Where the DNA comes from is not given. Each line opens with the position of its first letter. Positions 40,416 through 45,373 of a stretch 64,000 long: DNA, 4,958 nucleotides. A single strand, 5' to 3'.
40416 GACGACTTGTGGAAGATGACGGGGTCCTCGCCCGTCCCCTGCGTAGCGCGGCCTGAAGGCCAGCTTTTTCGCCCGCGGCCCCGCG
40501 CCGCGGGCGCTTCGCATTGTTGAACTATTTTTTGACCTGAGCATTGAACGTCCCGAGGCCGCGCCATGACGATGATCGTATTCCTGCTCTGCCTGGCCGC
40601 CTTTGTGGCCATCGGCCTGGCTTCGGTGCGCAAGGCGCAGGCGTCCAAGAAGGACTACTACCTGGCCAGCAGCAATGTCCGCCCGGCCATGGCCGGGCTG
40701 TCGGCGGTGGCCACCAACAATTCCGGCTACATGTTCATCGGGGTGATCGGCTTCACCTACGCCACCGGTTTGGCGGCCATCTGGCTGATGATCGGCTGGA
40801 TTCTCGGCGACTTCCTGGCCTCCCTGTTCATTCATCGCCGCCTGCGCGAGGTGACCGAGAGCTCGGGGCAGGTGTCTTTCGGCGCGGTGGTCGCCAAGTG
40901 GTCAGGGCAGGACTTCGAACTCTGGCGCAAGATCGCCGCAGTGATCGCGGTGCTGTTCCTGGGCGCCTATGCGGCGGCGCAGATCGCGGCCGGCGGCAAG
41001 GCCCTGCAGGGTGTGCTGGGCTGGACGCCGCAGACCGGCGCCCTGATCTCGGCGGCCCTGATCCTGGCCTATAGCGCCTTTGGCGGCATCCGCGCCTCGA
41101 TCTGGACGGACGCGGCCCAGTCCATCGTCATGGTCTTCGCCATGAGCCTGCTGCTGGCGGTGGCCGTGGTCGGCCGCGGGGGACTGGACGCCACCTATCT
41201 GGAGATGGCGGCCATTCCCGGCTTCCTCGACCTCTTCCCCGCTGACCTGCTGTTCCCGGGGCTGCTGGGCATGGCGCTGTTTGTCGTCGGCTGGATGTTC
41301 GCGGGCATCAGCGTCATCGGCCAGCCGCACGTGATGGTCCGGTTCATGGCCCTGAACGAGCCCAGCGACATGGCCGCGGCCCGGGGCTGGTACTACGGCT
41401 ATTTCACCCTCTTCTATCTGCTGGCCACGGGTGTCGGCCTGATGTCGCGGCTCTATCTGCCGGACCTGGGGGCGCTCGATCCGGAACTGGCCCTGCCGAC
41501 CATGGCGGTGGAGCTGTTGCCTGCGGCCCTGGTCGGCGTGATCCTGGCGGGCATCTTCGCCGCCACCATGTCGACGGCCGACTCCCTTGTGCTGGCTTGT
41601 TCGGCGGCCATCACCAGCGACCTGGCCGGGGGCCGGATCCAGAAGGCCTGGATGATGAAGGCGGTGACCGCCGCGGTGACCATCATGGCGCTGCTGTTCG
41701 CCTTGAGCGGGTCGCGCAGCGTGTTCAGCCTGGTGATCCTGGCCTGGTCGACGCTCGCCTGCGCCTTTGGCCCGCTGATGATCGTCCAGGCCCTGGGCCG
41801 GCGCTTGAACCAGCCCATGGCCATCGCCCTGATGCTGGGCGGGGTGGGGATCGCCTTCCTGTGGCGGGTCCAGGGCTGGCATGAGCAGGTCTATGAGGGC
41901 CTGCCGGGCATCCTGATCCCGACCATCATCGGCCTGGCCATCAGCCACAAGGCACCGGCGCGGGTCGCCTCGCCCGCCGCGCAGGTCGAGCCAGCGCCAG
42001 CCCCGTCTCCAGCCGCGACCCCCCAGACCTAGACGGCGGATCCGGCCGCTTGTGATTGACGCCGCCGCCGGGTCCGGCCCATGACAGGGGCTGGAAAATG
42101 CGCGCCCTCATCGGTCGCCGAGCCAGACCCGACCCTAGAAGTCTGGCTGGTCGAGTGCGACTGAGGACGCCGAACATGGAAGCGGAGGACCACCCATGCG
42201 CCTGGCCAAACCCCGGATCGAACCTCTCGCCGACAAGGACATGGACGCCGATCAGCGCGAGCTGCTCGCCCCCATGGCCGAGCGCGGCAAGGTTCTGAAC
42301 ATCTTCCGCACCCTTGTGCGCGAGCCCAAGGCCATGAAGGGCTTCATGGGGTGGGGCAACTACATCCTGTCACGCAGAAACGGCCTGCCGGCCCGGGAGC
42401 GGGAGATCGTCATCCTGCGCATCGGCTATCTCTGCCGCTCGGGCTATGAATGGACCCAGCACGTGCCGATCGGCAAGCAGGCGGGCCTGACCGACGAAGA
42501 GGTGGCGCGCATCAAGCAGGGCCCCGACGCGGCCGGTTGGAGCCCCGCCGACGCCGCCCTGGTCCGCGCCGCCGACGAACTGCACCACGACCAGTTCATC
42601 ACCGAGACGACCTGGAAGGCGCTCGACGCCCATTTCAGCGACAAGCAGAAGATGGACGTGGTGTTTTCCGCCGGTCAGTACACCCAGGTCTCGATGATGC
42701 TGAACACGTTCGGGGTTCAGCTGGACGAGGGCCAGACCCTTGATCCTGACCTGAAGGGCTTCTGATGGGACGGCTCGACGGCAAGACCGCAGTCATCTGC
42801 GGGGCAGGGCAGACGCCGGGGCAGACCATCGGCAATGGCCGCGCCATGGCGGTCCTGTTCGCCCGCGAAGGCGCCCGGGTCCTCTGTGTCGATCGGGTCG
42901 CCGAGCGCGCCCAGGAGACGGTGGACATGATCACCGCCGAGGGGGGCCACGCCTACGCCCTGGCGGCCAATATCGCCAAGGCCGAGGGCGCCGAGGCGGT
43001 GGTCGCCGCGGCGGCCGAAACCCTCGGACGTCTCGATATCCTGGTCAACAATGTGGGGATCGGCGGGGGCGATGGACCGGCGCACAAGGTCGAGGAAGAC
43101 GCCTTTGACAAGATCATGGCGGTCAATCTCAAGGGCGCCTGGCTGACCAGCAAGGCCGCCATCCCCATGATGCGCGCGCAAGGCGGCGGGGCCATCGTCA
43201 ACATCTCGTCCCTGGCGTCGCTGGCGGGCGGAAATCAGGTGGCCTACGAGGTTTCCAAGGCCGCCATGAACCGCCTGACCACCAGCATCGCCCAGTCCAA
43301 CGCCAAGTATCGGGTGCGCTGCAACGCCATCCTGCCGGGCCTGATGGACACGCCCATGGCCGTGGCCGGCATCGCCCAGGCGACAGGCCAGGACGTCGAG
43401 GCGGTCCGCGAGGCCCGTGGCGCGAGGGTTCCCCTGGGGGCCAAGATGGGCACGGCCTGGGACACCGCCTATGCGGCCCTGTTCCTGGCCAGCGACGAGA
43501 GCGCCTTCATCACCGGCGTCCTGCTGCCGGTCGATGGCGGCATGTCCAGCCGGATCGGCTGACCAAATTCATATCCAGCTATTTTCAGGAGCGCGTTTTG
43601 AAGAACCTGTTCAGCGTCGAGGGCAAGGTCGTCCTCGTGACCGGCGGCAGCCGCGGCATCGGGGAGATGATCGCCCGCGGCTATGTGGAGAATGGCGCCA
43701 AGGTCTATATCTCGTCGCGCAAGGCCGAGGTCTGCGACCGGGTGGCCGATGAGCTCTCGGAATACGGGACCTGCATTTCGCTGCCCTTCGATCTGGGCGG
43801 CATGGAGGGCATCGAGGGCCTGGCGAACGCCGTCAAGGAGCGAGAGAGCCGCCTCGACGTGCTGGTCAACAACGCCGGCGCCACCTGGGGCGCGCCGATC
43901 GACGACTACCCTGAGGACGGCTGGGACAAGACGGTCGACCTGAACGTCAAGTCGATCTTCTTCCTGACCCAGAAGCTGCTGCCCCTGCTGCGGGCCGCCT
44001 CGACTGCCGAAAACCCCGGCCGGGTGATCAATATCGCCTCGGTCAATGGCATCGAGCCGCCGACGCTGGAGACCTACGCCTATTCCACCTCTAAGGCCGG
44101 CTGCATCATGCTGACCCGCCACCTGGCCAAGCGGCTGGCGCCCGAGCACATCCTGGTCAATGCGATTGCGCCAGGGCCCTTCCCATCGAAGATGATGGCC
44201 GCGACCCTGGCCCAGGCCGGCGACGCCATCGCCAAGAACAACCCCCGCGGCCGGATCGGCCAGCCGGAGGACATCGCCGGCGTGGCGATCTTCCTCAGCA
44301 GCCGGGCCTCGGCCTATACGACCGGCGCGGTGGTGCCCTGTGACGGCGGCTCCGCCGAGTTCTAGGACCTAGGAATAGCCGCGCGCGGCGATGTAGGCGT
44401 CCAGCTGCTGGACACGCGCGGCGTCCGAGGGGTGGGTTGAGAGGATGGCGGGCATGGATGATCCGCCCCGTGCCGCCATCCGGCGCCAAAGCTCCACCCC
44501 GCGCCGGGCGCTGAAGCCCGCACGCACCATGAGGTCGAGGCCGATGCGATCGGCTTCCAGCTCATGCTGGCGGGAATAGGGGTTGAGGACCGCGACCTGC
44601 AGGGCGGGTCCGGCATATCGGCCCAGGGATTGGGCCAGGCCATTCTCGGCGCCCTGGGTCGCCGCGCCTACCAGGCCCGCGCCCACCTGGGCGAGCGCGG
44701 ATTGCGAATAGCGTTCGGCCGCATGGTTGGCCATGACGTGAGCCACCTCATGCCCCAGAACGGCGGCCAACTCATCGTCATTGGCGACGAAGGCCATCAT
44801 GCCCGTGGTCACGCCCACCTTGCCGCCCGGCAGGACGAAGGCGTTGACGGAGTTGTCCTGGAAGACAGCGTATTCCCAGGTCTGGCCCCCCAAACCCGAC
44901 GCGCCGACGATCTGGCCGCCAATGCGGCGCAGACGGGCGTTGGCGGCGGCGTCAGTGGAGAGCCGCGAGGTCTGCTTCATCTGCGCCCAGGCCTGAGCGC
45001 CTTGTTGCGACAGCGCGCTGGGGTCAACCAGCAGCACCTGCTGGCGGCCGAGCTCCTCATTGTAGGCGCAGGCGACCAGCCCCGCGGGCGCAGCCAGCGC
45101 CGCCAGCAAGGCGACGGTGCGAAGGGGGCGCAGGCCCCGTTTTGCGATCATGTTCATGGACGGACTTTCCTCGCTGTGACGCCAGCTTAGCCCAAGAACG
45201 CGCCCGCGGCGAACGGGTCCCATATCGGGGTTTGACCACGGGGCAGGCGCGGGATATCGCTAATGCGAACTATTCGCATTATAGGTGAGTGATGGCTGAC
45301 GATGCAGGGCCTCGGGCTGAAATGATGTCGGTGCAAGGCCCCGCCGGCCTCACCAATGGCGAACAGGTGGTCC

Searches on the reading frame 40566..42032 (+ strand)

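Call 90: search_protein_families(library=pfam, proteins=[window:40566-42032:+], max_evalue=0.00001)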
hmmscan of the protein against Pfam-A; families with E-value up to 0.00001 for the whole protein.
window:40566-42032:+ (488 aa): 1 family
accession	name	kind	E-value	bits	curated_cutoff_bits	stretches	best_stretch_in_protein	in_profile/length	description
PF00474.23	SSF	-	8.8e-45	153.7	22.8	1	31-426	1-406/406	Sodium:solute symporter family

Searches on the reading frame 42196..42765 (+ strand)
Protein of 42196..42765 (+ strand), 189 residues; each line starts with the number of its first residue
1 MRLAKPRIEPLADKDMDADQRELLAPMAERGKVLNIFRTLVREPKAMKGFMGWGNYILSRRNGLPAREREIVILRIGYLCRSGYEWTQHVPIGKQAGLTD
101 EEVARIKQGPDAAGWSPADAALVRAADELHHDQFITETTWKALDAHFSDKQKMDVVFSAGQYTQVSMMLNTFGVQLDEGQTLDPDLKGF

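Call 90: search_protein_families(library=pfam, proteins=[window:42196-42765:+], max_evalue=0.00001)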
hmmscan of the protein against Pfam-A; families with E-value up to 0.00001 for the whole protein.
window:42196-42765:+ (189 aa): 1 family
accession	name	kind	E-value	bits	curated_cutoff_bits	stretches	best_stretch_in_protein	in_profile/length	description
PF02627.25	CMD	-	3.7e-12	46.5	23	1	44-128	1-84/84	Carboxymuconolactone decarboxylase family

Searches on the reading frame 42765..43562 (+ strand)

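Call 5: search_protein_families(library=pfam, proteins=[window:42765-43562:+], max_evalue=0.01)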
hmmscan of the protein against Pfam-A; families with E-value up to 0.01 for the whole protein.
window:42765-43562:+ (265 aa): 3 families
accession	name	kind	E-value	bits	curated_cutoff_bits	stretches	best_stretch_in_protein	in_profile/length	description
PF13561.12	adh_short_C2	-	8.9e-55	186.3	27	1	25-261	9-236/236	Enoyl-(Acyl carrier protein) reductase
PF00106.31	adh_short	-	2.3e-46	158.2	26.6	1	19-200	7-188/195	short chain dehydrogenase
PF08659.16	KR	-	1.1e-06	29.1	22.6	1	24-177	12-165/180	KR domain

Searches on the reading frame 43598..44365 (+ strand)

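Call 5: search_protein_families(library=pfam, proteins=[window:43598-44365:+], max_evalue=0.01)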
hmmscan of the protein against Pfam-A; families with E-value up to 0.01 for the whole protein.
window:43598-44365:+ (255 aa): 4 families
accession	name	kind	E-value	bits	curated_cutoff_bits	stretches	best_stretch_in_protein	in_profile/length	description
PF13561.12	adh_short_C2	-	3.5e-50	171.2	27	1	19-251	6-234/236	Enoyl-(Acyl carrier protein) reductase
PF00106.31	adh_short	-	4.9e-49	166.9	26.6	1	10-203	1-190/195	short chain dehydrogenase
PF08659.16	KR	-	9e-07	29.4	22.6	1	12-125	3-121/180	KR domain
PF01370.27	Epimerase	-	0.0059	16.5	20.9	1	12-207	1-193/240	NAD dependent epimerase/dehydratase family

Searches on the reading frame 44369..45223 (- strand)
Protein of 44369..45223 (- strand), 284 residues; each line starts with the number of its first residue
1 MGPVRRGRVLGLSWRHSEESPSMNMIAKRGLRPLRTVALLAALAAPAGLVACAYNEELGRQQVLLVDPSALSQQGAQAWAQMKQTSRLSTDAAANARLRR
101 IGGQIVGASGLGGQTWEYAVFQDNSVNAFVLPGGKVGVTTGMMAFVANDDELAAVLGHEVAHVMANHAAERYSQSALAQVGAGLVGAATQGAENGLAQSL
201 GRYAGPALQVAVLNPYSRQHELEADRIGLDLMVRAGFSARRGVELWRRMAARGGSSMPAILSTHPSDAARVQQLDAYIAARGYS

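Call 5: search_protein_families(library=pfam, proteins=[window:44369-45223:-], max_evalue=0.01)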
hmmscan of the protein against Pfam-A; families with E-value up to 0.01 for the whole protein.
window:44369-45223:- (284 aa): 1 family
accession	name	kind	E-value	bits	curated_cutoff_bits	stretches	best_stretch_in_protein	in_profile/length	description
PF01435.24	Peptidase_M48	-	5.8e-40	137.5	20.3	1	94-276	3-184/186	Peptidase family M48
